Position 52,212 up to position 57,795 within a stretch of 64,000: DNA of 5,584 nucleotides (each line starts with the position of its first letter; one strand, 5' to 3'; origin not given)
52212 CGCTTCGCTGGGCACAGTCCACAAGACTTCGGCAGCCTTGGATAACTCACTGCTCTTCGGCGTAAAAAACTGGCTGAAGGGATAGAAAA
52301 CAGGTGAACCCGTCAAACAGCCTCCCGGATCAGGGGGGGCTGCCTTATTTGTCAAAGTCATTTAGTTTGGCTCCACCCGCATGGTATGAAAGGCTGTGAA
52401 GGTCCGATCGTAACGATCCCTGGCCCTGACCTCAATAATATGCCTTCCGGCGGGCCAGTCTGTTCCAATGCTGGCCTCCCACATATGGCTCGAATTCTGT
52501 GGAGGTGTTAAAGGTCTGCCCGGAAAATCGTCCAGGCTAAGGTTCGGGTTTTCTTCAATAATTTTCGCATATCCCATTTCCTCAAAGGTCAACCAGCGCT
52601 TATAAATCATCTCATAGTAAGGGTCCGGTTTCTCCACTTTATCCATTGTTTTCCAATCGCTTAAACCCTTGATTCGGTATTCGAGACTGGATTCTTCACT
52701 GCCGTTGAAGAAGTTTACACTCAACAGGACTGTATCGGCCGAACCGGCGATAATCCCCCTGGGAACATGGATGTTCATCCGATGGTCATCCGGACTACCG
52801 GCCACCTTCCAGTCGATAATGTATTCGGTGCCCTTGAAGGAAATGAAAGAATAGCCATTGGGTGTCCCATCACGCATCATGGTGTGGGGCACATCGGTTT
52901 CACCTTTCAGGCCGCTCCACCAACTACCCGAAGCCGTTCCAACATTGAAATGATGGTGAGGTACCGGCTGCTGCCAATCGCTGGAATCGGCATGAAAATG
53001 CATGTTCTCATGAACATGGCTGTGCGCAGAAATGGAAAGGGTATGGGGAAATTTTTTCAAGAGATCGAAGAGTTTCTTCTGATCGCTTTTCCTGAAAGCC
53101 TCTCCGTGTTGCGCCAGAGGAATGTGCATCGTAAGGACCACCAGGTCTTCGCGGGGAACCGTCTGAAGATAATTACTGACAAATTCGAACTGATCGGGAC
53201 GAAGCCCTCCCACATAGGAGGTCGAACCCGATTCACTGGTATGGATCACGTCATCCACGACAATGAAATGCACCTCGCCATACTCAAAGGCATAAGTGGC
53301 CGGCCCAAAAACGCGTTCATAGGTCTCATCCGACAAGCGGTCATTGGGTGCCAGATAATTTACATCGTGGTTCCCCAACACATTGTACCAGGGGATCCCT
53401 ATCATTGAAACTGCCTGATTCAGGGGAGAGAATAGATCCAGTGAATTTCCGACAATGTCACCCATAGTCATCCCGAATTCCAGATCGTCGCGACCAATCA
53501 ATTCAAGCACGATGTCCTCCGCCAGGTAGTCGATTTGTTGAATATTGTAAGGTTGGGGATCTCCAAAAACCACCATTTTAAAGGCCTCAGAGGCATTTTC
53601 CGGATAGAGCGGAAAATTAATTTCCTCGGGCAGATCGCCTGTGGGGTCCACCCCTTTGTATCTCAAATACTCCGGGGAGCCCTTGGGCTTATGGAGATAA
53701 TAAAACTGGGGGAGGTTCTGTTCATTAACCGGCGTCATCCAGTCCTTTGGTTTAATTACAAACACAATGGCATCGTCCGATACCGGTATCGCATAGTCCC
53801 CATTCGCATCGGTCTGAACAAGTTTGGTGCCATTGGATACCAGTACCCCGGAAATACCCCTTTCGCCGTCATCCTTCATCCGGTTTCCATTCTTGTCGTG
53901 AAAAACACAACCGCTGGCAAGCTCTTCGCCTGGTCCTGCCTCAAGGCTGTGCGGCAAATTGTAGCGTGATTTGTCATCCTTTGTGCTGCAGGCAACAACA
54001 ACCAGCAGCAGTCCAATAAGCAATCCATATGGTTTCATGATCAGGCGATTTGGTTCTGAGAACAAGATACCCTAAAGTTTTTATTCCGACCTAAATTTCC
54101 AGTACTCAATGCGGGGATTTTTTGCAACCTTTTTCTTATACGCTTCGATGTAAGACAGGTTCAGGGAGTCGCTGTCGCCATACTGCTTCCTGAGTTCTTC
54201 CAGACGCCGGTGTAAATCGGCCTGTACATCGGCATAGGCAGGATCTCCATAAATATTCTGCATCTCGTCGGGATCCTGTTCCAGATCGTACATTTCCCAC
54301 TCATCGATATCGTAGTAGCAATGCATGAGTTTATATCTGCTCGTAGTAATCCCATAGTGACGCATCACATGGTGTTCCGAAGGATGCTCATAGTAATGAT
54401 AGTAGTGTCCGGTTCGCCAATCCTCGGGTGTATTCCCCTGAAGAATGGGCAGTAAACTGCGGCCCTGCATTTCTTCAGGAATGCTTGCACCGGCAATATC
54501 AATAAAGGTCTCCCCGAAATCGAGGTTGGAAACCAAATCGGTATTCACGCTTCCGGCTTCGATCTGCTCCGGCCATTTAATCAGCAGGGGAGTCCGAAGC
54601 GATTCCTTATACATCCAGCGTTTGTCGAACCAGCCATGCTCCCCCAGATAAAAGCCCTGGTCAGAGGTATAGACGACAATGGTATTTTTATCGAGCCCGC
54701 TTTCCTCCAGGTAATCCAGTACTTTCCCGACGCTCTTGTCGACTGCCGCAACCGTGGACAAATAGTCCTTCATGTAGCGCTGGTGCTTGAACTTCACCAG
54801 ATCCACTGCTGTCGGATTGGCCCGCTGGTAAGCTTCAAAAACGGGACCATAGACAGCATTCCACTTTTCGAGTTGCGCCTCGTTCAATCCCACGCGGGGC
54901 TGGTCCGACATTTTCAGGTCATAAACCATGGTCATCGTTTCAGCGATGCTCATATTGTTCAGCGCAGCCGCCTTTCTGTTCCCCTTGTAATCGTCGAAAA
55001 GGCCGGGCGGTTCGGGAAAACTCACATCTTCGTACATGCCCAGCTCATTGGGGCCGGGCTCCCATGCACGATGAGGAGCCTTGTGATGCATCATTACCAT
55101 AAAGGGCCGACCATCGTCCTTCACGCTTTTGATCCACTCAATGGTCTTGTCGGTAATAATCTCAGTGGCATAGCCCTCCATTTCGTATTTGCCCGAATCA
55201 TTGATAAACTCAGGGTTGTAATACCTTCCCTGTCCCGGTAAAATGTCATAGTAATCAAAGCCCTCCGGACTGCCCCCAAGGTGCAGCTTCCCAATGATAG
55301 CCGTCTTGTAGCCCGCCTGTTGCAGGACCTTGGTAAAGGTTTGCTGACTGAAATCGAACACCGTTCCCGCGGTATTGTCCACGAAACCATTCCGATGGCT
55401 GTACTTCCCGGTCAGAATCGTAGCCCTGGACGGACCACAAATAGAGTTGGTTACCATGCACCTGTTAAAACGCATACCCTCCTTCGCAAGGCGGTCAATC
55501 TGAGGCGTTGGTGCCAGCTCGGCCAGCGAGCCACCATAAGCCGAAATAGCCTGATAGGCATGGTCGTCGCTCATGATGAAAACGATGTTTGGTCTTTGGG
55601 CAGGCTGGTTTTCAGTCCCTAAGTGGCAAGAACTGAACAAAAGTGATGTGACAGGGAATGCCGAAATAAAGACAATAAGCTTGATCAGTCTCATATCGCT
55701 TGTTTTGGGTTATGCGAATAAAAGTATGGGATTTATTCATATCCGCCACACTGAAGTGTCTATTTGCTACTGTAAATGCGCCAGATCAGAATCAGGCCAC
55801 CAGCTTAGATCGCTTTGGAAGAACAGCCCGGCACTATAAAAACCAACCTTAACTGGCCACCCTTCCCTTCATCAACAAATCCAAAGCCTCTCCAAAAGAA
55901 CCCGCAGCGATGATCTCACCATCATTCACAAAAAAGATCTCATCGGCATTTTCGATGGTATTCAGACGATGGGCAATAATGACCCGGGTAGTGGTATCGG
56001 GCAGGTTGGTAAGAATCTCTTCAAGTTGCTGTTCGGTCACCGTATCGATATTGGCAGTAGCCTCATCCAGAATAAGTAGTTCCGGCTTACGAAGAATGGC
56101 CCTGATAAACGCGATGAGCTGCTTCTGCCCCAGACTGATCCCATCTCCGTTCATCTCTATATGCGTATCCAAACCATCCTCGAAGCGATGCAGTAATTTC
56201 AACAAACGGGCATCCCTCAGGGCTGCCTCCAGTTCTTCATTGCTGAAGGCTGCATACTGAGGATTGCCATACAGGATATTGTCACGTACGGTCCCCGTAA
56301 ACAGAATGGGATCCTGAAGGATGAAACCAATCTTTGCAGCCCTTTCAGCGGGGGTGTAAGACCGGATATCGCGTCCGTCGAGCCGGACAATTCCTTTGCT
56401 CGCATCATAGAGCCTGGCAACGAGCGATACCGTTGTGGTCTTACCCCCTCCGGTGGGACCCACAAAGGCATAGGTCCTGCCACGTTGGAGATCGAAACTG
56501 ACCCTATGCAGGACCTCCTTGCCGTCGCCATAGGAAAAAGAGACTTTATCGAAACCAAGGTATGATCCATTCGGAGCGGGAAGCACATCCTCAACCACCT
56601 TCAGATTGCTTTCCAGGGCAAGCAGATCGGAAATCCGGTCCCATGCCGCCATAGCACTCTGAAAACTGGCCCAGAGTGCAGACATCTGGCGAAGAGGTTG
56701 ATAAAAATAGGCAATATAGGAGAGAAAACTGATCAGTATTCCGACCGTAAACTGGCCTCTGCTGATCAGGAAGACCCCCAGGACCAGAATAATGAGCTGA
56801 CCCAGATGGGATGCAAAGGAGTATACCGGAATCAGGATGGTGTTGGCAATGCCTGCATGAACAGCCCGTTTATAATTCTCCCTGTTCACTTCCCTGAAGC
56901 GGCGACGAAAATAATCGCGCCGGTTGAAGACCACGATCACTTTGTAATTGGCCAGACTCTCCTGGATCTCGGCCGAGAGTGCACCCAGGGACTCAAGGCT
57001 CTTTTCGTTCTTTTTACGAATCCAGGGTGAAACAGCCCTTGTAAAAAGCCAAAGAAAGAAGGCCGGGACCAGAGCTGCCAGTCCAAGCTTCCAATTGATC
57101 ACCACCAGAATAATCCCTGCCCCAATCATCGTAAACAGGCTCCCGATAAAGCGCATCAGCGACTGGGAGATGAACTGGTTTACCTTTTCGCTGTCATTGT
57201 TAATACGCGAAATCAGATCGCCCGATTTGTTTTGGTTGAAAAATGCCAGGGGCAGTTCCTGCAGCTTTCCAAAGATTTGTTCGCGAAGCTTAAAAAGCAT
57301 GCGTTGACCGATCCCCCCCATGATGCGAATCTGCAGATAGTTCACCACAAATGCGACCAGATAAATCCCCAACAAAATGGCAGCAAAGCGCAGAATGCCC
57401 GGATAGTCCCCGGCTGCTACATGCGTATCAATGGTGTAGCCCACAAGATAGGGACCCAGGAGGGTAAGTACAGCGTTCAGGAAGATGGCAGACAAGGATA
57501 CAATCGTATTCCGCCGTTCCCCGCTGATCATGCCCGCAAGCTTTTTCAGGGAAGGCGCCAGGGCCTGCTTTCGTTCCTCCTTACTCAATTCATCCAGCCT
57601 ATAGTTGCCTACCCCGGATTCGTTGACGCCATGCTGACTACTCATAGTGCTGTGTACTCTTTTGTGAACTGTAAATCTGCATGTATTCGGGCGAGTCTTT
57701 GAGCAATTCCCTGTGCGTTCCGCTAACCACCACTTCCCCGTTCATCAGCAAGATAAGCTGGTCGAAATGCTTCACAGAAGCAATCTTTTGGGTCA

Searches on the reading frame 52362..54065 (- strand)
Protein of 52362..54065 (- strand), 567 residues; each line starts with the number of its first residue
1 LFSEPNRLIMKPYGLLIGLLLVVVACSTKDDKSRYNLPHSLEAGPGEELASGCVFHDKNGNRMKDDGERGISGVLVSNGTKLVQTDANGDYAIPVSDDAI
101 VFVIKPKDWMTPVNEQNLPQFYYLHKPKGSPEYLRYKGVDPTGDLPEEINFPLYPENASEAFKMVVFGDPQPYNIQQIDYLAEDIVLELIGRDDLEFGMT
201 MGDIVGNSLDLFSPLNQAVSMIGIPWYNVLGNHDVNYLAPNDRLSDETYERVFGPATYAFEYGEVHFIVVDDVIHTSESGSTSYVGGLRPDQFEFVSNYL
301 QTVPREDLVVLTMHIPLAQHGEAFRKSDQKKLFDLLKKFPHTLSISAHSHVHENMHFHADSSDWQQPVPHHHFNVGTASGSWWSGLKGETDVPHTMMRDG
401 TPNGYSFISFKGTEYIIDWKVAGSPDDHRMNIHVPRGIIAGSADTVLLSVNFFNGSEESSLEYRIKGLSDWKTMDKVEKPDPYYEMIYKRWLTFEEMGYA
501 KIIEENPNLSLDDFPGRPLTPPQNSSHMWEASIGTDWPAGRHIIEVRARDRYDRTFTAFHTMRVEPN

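Call 56: search_protein_families(library=pfam, max_evalue=0.0001, proteins=[window:52362-54065:-])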
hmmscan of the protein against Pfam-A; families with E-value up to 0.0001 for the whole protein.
window:52362-54065:- (567 aa): 3 families
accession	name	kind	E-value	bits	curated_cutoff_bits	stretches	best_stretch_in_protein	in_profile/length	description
PF16370.11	MetallophosC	-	6e-34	118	29.7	1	373-556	2-168/168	C terminal of Calcineurin-like phosphoesterase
PF16371.11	MetallophosN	-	7.1e-13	49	35.6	1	67-127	6-67/77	N terminal of Calcineurin-like phosphoesterase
PF00149.33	Metallophos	-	4.2e-06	27.8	21.5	1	163-351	2-190/191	Calcineurin-like phosphoesterase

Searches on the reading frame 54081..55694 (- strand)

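Call 56: search_protein_families(library=pfam, max_evalue=0.0001, proteins=[window:54081-55694:-])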
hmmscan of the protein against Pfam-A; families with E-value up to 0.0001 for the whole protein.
window:54081-55694:- (537 aa): 3 families
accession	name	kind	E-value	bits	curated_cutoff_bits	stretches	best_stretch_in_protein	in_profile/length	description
PF16347.10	SGSH_C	-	2e-71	239.6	29.3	1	351-504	1-154/154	N-sulphoglucosamine sulphohydrolase, C-terminal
PF00884.28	Sulfatase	-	4e-56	191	25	1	35-403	1-301/301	Sulfatase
PF01663.27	Phosphodiest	-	5.1e-11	43.2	23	0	61-116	18-80/342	Type I phosphodiesterase / nucleotide pyrophosphatase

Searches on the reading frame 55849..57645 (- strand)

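Call 56: search_protein_families(library=pfam, max_evalue=0.0001, proteins=[window:55849-57645:-])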
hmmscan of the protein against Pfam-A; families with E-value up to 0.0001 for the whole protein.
window:55849-57645:- (598 aa): 4 families
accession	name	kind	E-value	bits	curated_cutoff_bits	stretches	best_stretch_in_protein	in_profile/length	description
PF00664.28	ABC_membrane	-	1.7e-56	192.4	28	1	48-318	2-274/274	ABC transporter transmembrane region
PF00005.33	ABC_tran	-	1e-26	94.6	25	1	379-531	1-137/137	ABC transporter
PF13748.11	ABC_membrane_3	-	5.3e-05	23.2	27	1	44-203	9-157/237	ABC transporter transmembrane region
PF13604.12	AAA_30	-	8.2e-05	22.9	27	0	391-556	20-120/191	AAA domain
